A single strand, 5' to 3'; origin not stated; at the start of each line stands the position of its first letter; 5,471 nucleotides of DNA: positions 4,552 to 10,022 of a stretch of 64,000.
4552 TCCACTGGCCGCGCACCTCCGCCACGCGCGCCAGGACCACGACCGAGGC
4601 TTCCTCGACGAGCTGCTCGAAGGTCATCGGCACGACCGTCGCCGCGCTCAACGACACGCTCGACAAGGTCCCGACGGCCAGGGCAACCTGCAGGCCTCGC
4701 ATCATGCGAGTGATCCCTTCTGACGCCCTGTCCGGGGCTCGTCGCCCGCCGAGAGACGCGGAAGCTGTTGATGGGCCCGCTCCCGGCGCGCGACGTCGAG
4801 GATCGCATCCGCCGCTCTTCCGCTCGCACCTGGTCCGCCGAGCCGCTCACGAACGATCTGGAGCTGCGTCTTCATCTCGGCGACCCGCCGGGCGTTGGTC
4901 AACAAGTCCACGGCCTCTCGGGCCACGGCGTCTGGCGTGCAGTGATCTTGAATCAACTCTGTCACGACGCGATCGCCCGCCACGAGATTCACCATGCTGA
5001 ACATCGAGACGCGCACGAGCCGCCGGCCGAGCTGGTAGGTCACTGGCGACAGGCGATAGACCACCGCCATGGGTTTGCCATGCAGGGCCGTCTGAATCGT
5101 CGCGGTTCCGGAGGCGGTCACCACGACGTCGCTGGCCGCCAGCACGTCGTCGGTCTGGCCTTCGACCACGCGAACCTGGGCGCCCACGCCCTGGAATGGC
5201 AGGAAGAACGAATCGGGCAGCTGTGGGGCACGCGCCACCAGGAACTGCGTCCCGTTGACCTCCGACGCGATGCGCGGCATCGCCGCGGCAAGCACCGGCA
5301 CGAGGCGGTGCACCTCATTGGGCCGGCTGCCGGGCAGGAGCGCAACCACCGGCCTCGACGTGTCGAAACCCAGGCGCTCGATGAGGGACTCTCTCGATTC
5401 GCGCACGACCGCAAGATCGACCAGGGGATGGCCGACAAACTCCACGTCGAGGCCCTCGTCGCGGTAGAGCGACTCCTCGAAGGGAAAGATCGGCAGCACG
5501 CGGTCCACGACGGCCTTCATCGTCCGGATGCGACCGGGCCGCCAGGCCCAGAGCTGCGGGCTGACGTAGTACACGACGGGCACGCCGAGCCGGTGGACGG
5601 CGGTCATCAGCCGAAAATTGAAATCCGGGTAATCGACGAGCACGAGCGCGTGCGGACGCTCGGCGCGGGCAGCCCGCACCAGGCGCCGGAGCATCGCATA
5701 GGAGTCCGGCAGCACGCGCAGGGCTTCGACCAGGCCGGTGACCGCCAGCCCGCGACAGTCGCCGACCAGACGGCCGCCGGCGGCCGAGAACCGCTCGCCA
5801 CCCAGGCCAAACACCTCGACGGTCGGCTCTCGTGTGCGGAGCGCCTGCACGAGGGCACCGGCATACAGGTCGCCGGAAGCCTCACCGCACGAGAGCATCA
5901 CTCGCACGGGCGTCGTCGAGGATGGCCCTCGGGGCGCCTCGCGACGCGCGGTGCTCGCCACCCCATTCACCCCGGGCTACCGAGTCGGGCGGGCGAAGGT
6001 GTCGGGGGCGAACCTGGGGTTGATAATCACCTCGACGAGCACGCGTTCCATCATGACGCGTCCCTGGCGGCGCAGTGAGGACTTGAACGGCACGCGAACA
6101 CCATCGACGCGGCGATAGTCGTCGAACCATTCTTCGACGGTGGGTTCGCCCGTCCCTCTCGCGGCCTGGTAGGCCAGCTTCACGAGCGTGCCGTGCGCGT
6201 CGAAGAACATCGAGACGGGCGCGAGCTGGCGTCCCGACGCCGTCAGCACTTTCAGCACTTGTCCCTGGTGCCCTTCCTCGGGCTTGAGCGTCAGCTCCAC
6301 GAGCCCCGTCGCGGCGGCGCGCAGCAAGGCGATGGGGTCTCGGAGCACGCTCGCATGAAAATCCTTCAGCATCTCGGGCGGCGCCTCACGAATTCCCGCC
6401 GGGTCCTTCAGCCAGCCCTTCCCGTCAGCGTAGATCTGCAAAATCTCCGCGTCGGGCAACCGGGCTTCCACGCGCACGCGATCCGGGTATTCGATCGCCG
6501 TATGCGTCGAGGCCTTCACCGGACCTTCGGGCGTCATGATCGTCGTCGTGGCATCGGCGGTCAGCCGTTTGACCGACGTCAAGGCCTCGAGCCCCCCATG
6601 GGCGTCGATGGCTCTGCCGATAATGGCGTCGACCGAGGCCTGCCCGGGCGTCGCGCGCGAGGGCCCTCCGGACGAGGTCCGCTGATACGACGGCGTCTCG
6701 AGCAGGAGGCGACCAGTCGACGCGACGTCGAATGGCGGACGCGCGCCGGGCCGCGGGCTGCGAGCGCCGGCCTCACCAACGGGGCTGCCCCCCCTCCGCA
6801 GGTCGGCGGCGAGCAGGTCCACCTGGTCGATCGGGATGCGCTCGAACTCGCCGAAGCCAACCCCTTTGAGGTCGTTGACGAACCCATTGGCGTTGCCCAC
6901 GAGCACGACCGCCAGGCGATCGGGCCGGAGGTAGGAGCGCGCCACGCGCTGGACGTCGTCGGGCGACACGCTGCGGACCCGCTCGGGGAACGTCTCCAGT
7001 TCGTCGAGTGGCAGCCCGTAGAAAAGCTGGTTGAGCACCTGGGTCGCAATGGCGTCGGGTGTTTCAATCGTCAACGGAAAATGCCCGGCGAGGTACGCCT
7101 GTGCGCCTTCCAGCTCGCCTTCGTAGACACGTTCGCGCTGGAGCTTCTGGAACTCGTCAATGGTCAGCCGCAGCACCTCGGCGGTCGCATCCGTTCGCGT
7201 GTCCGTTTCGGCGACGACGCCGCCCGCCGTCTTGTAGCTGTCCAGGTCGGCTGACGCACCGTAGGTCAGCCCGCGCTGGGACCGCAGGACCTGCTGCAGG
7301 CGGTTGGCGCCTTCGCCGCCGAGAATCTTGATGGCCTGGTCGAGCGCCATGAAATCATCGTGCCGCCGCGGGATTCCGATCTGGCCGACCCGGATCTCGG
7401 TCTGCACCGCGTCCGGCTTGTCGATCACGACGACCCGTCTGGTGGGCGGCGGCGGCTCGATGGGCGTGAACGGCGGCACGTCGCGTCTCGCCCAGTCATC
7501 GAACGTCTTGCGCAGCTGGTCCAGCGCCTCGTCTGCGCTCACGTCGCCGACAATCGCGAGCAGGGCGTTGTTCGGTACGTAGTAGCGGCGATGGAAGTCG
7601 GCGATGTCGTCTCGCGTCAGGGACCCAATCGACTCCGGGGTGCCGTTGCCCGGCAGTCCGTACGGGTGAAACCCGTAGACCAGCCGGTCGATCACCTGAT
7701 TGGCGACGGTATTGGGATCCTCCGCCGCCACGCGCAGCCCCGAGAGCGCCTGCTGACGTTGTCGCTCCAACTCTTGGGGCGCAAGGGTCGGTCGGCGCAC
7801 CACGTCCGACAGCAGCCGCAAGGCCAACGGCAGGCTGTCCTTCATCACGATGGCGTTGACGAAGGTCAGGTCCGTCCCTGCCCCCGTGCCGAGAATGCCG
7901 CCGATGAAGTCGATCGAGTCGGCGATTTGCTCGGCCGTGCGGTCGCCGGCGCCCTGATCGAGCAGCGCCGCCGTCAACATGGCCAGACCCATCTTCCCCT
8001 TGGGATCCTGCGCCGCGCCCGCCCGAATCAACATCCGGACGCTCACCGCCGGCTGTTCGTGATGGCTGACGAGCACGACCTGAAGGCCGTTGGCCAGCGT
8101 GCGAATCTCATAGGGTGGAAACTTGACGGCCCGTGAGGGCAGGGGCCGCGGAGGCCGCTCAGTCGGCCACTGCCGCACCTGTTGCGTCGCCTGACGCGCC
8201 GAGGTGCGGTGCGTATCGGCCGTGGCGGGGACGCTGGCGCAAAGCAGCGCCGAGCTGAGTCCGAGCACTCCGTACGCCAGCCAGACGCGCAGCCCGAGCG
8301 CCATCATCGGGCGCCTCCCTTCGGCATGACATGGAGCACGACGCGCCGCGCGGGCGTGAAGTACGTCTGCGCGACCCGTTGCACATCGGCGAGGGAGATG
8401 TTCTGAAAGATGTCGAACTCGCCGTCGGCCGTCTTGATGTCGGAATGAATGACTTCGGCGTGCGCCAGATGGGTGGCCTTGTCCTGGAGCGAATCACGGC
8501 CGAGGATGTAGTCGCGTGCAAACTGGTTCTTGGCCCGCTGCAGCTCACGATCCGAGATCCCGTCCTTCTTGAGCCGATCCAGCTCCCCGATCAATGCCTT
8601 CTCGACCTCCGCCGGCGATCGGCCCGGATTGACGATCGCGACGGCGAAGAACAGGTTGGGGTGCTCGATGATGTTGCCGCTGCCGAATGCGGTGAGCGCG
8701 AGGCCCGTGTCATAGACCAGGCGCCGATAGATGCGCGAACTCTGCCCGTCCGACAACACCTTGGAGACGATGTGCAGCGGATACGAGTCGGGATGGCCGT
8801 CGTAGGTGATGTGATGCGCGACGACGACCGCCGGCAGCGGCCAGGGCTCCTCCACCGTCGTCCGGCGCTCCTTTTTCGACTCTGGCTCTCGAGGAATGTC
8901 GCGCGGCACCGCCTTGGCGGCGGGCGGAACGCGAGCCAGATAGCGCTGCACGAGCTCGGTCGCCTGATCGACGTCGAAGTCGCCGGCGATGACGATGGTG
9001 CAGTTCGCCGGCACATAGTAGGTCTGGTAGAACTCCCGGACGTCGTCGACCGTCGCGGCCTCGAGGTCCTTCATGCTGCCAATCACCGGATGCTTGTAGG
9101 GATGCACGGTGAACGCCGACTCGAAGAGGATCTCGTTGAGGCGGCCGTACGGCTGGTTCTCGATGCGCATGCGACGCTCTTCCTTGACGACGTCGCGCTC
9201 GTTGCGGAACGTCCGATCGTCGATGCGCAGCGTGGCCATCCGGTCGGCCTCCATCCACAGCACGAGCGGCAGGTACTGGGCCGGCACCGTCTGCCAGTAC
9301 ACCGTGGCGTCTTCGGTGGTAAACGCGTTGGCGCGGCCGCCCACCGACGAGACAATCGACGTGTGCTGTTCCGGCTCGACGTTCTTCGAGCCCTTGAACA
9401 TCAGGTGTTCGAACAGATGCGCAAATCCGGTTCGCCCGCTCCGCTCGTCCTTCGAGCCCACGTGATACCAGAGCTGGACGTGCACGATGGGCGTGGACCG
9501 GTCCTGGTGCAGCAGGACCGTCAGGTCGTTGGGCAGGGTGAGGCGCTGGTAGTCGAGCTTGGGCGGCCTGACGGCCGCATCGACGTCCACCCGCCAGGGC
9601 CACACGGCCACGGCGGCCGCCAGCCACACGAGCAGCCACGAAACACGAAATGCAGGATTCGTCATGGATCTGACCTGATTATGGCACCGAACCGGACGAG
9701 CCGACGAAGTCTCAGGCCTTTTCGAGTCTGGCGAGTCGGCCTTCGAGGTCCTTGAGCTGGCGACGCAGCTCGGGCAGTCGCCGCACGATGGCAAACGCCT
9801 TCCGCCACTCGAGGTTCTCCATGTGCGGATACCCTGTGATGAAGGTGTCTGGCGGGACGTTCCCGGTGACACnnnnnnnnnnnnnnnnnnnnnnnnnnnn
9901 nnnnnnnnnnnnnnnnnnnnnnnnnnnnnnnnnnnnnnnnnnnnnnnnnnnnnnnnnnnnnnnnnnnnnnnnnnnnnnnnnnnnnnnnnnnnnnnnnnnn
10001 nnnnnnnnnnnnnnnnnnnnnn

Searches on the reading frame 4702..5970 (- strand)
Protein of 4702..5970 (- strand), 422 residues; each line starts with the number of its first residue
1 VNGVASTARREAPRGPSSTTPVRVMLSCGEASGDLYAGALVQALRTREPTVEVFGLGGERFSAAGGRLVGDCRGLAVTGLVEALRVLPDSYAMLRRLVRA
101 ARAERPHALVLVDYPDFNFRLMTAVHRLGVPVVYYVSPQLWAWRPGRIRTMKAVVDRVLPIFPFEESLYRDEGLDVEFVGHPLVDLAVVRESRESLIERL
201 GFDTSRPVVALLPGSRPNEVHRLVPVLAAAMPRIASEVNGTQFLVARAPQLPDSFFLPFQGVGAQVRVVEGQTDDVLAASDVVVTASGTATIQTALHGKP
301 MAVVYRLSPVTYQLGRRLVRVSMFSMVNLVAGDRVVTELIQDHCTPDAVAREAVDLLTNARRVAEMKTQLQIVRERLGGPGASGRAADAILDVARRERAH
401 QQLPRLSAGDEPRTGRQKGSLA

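Call 37: search_protein_families(library=pfam, proteins=[window:4702-5970:-], max_evalue=0.0001)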
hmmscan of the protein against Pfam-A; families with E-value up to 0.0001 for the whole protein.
window:4702-5970:- (422 aa): 1 family
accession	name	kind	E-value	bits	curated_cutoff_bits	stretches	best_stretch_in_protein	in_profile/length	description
PF02684.21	LpxB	-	7.5e-86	288.8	22.6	1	24-371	1-353/374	Lipid-A-disaccharide synthetase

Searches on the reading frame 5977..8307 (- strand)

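Call 37: search_protein_families(library=pfam, proteins=[window:5977-8307:-], max_evalue=0.0001)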
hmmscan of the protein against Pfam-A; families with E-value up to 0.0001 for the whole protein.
window:5977-8307:- (776 aa): 2 families
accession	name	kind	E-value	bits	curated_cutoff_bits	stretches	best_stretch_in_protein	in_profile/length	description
PF05193.26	Peptidase_M16_C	-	2.3e-38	132.3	23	1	229-404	1-179/181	Peptidase M16 inactive domain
PF00675.25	Peptidase_M16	-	4.8e-14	52.9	22.3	1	77-217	2-142/149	Insulinase (Peptidase family M16)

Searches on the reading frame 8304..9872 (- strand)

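Call 37: search_protein_families(library=pfam, proteins=[window:8304-9872:-], max_evalue=0.0001)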
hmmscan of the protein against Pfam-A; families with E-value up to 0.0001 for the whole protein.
window:8304-9872:- (522 aa): 2 families
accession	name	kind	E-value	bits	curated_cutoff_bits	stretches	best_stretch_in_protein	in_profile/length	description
PF05193.26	Peptidase_M16_C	-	4.6e-38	131.3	23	1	273-450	2-180/181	Peptidase M16 inactive domain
PF00675.25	Peptidase_M16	-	1.8e-22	80.3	22.3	1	119-264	2-146/149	Insulinase (Peptidase family M16)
